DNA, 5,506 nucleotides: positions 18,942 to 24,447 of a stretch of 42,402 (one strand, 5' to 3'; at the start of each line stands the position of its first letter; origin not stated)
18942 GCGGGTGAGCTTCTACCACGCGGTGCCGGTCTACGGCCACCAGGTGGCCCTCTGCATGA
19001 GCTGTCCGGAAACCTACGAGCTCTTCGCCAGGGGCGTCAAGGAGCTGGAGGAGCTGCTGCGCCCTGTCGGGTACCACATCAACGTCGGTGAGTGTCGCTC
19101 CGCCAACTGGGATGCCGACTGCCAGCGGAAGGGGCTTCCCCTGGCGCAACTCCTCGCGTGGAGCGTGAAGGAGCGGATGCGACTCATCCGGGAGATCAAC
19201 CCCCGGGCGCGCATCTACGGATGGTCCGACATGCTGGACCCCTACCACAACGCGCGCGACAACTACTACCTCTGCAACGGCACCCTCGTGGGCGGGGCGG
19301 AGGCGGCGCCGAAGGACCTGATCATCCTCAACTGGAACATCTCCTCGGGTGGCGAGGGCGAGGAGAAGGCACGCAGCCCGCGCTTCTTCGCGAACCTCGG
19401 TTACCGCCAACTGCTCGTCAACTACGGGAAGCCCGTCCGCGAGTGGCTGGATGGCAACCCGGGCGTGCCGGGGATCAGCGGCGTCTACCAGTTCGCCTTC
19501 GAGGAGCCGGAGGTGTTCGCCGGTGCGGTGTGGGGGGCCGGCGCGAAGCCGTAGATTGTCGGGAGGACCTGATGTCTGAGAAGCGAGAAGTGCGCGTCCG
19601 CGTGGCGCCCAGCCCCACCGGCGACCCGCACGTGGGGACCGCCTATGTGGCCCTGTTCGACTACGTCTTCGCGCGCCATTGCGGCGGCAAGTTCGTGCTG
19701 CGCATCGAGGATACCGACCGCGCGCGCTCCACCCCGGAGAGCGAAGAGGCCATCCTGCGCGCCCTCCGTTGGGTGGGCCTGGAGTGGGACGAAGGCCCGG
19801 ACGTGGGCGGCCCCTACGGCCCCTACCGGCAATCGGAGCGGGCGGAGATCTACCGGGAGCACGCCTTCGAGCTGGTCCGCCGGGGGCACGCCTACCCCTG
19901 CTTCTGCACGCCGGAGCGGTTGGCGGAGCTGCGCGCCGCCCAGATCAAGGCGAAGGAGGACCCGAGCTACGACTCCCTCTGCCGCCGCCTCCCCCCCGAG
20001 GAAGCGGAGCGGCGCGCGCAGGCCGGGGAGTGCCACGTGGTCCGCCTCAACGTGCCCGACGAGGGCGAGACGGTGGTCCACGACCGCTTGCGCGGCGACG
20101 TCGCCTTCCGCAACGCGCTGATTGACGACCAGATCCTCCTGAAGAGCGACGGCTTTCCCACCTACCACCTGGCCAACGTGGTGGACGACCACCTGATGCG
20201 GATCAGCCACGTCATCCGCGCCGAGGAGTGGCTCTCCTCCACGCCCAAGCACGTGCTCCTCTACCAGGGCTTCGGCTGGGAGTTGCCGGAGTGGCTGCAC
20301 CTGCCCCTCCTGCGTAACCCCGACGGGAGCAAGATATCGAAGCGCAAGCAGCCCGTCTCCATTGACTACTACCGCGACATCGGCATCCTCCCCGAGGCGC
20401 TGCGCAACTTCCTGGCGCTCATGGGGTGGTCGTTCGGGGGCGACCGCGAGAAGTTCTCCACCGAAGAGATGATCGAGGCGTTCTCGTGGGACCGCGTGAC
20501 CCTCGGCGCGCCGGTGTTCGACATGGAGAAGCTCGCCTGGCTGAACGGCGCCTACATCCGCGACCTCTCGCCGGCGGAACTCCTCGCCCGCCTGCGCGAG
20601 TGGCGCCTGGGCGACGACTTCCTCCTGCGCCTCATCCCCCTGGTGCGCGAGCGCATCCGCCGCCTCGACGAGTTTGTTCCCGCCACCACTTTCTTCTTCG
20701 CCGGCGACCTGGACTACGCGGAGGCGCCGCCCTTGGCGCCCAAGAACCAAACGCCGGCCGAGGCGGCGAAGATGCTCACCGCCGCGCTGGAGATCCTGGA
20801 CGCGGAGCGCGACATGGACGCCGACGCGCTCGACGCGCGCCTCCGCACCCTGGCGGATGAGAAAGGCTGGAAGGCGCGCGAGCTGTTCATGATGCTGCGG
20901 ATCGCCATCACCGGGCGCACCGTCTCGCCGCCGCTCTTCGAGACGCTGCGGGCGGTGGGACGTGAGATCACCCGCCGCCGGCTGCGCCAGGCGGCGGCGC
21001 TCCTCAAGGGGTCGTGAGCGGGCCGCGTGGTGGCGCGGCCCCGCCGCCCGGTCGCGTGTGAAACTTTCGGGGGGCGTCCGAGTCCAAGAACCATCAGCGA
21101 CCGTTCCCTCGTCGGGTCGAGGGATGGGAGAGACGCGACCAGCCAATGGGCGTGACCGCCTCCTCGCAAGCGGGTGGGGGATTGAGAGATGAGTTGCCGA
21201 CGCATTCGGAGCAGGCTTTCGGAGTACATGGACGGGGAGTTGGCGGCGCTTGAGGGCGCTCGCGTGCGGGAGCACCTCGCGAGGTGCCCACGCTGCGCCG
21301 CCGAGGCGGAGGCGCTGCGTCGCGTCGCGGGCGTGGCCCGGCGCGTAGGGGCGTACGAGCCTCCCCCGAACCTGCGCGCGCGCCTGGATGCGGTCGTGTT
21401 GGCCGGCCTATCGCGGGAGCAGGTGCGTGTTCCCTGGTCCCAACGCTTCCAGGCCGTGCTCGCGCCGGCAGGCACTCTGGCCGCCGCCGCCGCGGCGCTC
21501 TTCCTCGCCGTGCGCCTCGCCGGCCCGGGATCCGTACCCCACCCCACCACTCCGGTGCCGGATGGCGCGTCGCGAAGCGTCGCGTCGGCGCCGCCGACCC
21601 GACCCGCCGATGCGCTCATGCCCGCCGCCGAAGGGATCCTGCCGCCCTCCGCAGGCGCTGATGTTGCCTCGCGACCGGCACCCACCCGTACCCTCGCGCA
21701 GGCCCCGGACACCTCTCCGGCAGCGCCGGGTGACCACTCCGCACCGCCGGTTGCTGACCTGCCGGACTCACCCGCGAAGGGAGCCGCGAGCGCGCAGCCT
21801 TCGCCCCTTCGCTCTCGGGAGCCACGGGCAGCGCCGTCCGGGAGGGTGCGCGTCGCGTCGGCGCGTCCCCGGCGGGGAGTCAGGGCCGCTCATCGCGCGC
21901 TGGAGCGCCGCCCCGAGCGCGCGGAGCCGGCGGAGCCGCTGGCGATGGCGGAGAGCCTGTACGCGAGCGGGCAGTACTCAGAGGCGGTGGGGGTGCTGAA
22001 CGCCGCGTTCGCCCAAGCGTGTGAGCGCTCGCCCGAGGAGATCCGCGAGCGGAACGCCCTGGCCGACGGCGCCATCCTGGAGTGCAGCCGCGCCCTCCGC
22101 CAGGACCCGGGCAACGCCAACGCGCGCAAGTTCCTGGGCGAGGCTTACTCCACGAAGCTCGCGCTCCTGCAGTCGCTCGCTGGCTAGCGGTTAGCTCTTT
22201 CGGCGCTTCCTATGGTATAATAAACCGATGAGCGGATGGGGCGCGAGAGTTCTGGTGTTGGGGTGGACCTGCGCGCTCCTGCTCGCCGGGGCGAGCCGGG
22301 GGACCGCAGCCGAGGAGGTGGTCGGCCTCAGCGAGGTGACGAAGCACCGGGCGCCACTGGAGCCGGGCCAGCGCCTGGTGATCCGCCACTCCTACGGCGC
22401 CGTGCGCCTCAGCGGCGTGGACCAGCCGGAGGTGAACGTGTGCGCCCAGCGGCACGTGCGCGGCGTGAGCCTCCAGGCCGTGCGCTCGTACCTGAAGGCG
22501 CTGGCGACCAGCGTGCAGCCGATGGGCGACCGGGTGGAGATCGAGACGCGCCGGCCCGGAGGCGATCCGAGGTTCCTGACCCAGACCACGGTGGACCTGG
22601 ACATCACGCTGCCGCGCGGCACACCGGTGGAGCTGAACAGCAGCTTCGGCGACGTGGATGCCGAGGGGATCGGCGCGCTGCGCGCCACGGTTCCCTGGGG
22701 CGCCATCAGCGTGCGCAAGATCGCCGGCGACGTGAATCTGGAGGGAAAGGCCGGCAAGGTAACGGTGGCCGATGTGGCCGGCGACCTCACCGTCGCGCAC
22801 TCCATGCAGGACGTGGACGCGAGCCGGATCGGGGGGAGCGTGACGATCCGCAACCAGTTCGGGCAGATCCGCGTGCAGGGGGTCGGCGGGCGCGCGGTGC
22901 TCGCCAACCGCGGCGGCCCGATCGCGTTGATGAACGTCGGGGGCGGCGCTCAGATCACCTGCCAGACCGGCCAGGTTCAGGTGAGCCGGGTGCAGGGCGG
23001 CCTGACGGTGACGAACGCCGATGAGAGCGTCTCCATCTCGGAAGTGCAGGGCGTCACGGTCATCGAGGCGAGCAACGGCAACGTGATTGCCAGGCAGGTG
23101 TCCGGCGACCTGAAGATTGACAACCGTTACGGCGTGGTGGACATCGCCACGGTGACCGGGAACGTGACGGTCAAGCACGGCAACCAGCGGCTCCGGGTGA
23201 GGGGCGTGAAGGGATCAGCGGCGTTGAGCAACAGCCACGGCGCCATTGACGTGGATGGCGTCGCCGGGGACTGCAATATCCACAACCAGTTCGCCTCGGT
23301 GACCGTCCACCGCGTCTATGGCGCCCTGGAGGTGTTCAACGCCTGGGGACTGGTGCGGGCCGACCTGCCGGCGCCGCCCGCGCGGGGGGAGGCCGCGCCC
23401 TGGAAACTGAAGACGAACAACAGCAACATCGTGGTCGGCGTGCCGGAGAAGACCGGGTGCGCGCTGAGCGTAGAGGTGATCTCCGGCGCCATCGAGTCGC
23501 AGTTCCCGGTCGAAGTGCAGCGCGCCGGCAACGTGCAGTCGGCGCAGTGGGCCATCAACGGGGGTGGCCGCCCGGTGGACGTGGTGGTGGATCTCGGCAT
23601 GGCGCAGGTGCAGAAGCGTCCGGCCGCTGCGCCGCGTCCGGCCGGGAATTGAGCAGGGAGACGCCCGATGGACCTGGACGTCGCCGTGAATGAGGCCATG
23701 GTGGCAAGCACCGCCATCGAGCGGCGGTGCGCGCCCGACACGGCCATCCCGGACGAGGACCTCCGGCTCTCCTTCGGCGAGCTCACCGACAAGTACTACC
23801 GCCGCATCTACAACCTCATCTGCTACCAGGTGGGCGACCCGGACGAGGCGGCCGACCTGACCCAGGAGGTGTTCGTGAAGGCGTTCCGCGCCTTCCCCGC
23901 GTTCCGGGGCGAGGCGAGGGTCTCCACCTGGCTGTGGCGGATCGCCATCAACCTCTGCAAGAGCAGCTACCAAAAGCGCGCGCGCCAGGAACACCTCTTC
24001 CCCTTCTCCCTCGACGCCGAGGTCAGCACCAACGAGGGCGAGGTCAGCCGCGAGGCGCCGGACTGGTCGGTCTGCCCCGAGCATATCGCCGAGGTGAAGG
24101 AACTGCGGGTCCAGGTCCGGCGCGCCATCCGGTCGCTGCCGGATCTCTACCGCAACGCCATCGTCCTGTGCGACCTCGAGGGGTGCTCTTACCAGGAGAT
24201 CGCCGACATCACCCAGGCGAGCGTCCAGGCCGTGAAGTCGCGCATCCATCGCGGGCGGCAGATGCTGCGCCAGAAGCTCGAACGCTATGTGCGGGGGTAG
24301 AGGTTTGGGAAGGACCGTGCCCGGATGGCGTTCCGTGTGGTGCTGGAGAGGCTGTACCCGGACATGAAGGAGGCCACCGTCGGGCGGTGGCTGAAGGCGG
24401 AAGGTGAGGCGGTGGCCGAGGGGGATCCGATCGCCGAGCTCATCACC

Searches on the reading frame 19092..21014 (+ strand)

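Call 84: search_protein_families(library=pfam, proteins=[window:19092-21014:+], max_evalue=0.00001)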
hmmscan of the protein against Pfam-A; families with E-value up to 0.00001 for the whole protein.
window:19092-21014:+ (641 aa): 2 families
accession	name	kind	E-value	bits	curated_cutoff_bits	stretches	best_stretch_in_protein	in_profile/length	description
PF00749.27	tRNA-synt_1c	-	1.3e-105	353.2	23.4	1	166-483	1-314/314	tRNA synthetases class I (E and Q), catalytic domain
PF19269.4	Anticodon_2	-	7.4e-31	107.9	23.6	1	496-634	1-140/141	Anticodon binding domain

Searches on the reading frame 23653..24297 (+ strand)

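Call 84: search_protein_families(library=pfam, proteins=[window:23653-24297:+], max_evalue=0.00001)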
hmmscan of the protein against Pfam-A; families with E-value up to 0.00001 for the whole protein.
window:23653-24297:+ (215 aa): 3 families
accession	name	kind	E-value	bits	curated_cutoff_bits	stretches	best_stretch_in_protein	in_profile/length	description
PF08281.18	Sigma70_r4_2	-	6.1e-18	64.7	25.7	1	153-205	2-54/54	Sigma-70, region 4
PF04542.20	Sigma70_r2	-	1.9e-15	56.8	24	1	46-111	3-70/71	Sigma-70 region 2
PF04545.22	Sigma70_r4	-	5.1e-08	32.7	24.1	1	158-207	1-50/50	Sigma-70, region 4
